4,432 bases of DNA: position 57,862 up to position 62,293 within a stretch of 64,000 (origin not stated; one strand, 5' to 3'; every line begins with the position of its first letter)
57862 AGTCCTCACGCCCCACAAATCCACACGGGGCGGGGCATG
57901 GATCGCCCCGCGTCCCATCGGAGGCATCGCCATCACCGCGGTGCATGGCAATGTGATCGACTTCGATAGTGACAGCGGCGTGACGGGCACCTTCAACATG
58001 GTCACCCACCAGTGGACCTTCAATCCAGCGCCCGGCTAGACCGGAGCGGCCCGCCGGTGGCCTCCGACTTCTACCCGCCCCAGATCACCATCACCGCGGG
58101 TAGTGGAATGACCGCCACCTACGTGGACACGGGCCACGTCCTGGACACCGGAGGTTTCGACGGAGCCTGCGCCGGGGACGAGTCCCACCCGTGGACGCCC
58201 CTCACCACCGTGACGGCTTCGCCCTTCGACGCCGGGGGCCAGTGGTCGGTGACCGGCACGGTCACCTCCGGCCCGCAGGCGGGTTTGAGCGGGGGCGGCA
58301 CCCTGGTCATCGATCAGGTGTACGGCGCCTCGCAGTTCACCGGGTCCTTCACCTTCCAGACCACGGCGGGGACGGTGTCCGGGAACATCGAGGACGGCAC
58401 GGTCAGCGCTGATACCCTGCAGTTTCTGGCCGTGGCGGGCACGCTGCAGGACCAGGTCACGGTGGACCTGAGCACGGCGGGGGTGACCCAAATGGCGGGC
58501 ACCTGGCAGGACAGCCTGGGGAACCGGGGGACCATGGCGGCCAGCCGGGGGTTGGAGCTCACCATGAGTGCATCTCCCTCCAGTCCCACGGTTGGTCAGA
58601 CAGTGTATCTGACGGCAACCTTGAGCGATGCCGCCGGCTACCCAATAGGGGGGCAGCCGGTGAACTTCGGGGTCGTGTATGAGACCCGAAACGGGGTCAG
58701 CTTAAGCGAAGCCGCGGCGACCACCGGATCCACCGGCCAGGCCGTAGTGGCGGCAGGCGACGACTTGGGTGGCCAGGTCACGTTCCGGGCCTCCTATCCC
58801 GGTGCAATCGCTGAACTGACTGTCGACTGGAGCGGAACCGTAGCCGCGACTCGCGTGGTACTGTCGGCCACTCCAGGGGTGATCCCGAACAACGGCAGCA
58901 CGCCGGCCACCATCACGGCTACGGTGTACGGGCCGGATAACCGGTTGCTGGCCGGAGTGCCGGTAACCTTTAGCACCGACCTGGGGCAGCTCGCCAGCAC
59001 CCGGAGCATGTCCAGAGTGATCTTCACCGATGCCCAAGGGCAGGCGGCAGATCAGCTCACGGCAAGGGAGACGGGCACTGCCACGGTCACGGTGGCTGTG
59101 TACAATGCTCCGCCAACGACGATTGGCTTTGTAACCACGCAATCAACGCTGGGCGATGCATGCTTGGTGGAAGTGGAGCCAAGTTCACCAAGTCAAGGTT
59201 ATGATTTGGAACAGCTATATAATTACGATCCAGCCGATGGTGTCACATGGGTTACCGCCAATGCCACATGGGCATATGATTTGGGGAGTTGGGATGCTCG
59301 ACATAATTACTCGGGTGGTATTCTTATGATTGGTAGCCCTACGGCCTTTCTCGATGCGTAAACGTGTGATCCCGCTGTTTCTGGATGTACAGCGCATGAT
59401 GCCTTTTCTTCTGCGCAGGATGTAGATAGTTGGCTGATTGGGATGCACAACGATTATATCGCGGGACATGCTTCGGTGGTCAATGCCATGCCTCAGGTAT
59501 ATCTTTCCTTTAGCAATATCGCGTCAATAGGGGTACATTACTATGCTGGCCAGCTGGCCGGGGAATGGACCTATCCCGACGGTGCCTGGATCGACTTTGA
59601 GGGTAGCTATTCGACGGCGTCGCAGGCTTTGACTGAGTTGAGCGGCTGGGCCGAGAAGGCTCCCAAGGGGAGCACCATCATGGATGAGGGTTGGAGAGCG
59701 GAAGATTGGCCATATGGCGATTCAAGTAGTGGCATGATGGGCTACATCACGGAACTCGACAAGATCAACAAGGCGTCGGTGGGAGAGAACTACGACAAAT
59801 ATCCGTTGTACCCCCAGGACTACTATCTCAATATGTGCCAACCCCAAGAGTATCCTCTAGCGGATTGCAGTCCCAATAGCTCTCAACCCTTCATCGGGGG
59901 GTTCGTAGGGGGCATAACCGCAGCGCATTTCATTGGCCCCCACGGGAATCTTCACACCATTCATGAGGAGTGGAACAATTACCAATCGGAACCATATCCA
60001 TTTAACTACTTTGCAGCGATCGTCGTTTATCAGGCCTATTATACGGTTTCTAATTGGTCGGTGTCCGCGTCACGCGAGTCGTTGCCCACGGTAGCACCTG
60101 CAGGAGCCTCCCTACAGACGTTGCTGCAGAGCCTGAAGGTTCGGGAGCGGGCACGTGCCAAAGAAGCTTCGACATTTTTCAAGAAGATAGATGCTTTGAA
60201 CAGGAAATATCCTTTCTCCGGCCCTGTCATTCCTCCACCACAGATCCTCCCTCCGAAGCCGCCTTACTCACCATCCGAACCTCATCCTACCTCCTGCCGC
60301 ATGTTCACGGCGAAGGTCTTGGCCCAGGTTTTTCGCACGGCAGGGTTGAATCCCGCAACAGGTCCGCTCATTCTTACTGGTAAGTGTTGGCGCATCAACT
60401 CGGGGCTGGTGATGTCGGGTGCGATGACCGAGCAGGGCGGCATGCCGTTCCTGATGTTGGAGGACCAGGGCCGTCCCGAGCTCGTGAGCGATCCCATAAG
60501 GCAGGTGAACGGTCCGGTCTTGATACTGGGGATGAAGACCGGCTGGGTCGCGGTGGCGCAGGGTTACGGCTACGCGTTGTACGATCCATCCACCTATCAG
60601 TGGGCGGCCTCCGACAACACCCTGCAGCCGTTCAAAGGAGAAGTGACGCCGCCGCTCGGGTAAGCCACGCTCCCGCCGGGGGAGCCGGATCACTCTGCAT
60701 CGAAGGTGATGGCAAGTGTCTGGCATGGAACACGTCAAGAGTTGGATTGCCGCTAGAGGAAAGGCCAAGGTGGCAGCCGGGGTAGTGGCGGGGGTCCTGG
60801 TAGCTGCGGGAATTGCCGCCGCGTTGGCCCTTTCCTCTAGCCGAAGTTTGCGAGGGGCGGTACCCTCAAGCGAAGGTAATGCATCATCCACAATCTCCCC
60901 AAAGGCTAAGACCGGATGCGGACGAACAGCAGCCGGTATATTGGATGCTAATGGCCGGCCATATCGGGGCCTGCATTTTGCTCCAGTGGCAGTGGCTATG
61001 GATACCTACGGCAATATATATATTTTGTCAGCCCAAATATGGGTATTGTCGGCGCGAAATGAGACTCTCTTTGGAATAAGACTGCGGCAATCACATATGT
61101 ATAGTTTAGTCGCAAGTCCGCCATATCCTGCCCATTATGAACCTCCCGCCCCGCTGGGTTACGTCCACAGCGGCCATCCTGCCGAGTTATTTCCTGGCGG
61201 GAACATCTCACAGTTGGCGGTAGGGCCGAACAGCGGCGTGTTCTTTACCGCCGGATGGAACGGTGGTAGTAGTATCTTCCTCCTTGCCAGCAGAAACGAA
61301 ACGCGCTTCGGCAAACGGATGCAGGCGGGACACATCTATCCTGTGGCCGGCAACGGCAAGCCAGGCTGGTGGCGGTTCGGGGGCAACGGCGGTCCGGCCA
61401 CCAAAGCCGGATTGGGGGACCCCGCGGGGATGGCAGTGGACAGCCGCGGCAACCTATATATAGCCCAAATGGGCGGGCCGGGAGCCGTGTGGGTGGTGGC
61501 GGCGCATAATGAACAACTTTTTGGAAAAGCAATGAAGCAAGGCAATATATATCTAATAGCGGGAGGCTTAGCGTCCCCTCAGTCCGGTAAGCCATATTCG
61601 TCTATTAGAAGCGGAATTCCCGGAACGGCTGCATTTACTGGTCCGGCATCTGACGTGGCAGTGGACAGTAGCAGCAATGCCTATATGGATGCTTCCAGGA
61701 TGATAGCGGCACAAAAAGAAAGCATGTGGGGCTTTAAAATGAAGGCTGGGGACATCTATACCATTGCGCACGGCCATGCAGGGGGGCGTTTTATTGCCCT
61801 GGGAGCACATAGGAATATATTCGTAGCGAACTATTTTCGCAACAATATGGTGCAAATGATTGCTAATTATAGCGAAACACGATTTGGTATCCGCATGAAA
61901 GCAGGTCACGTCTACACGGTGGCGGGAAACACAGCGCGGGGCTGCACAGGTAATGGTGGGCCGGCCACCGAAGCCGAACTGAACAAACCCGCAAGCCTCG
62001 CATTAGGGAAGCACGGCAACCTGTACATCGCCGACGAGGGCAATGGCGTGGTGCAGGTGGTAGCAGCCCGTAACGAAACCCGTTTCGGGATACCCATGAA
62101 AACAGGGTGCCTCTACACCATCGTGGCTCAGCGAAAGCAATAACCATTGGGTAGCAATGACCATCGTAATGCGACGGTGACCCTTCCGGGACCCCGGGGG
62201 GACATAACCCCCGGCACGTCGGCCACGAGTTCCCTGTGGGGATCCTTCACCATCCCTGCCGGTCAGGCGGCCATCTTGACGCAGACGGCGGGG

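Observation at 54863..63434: Kilobase-scale near-identical repeats: one full-length Big_1 lipoprotein gene plus two promoterless 5'-truncated copies fused behind unrelated genes (cassette-like architecture)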

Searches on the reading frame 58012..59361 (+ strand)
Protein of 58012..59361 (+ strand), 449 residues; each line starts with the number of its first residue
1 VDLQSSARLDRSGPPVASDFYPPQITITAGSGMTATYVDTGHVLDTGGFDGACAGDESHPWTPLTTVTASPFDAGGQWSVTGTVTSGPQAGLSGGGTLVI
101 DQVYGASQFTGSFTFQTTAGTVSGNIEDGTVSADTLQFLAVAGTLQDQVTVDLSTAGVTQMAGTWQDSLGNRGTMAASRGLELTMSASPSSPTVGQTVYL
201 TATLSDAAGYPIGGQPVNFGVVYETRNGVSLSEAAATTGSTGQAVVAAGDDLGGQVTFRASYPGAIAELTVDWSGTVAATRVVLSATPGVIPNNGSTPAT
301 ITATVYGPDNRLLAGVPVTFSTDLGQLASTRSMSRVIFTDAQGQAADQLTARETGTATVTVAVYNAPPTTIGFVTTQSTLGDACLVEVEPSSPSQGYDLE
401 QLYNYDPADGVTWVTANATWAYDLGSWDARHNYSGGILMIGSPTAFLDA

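Call 6: search_protein_families(library=pfam, proteins=[window:58012-59361:+], max_evalue=0.01)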
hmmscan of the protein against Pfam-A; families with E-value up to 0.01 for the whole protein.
window:58012-59361:+ (449 aa): 1 family
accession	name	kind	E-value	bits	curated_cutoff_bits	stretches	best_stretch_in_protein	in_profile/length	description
PF02369.22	Big_1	-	5.8e-17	62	34.9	2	283-365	3-82/93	Bacterial Ig-like domain (group 1)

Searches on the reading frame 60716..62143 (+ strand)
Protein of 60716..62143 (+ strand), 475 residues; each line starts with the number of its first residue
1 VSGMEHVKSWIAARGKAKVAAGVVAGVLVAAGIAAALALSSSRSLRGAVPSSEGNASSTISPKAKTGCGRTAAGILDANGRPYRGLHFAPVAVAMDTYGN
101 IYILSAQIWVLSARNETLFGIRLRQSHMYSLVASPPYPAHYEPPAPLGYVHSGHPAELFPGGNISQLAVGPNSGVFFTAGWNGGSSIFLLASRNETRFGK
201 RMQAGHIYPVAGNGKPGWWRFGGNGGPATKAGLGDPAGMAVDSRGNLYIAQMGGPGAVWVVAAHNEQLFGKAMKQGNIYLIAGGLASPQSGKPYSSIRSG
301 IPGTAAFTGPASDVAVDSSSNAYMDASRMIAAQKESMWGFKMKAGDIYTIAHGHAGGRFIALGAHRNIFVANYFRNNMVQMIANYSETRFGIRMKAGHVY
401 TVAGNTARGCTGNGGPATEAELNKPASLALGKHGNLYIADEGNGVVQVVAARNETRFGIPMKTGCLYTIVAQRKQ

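Call 6: search_protein_families(library=pfam, proteins=[window:60716-62143:+], max_evalue=0.01)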
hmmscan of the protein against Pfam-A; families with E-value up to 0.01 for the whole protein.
window:60716-62143:+ (475 aa): 3 families
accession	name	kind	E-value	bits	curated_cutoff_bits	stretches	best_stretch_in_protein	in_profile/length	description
PF25021.1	TEN_NHL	-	2.9e-09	36.8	27.1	1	359-448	265-355/357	Teneurin NHL domain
PF01436.27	NHL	-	1.7e-07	31.4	20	1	422-448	1-27/28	NHL repeat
PF06739.17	SBBP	-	2e-06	28.1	20.5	0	236-250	15-29/38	Beta-propeller repeat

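Call 17: search_protein_families(library=pfam, proteins=[window:60716-62143:+], max_evalue=10)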
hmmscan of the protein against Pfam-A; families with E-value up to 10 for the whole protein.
window:60716-62143:+ (475 aa): 6 families
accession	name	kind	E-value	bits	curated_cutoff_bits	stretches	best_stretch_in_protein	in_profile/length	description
PF25021.1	TEN_NHL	-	2.9e-09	36.8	27.1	2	359-448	265-355/357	Teneurin NHL domain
PF01436.27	NHL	-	1.7e-07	31.4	20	2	422-448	1-27/28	NHL repeat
PF06739.17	SBBP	-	2e-06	28.1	20.5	1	236-250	15-29/38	Beta-propeller repeat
PF08450.18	SGL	-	0.054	13.5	26.3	1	230-265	180-214/246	SMP-30/Gluconolactonase/LRE-like region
PF07494.17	Reg_prop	-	0.17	12.6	20.4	0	239-250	10-21/24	Two component regulator propeller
PF06977.17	SdiA-regulated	-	0.17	11.4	21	0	235-250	224-239/249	SdiA-regulated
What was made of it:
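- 60716..62143 (+): g475: a membrane-anchored NHL-repeat beta-propeller gene, the downstream partner of module B. GC 55%. Pfam TEN_NHL, NHL and SBBP (calls 6, 17).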

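Call 68: search_protein_families(library=ncbifam, proteins=[window:60716-62143:+], max_evalue=0.1)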
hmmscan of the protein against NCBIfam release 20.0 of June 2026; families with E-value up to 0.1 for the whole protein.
window:60716-62143:+ (475 aa): 2 families
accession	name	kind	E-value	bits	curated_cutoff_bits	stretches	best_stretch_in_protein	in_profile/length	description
NF033206.1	ScyE_fam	subfamily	3.6e-09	36.6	80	3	231-328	5-92/333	ScyD/ScyE family protein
NF035926.1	scyF_NHL_VPEP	equivalog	0.0023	17.1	350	0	410-453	139-230/376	scytonemin biosynthesis PEP-CTERM protein ScyF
